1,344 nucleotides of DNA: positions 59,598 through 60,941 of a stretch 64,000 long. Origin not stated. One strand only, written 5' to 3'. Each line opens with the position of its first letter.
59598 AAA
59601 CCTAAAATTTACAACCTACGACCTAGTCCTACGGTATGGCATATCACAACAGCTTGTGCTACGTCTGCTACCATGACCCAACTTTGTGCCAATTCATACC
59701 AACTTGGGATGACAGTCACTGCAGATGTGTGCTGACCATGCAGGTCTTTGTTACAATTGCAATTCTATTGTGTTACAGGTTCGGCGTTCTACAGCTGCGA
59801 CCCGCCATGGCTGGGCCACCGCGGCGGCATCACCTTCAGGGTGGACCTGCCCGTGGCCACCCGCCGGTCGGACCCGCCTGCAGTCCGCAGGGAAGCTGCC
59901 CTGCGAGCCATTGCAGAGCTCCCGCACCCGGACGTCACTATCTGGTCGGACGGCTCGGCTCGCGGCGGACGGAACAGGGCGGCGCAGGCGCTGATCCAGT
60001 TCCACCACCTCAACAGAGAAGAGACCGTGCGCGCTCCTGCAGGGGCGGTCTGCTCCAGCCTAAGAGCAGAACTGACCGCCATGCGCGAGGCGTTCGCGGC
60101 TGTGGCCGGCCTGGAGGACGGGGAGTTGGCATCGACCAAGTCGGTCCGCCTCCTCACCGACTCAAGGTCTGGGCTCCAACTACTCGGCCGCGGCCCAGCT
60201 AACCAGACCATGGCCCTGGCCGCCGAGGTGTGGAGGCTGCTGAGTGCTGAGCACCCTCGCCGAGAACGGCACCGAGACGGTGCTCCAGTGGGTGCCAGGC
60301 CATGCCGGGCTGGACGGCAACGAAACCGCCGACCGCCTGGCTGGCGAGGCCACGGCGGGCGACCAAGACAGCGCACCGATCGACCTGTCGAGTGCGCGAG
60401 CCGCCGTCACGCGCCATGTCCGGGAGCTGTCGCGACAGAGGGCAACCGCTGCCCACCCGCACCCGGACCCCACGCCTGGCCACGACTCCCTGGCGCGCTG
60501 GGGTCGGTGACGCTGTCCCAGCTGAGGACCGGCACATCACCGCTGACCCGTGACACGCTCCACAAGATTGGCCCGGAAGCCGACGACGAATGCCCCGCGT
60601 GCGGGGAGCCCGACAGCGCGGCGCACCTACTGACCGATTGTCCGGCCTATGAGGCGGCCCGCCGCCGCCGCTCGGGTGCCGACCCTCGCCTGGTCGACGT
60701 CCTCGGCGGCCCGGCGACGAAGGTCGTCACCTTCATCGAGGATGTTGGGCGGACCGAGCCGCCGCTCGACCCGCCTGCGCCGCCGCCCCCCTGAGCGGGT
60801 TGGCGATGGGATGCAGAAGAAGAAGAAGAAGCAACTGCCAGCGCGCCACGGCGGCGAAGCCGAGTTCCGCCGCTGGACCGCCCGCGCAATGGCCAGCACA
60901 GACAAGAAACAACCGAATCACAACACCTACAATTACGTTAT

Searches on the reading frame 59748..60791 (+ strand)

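Call 97: search_protein_families(library=pfam, proteins=[window:59748-60791:+], max_evalue=0.01)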
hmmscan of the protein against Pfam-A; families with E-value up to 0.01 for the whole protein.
window:59748-60791:+ (348 aa): 2 families
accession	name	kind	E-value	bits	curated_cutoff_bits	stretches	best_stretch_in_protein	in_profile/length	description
PF00075.30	RNase_H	-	0.00064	20.4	25.8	1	62-140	3-69/141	RNase H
PF13966.11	zf-RVT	-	0.0007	20.6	27.5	1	266-301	45-81/85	zinc-binding in reverse transcriptase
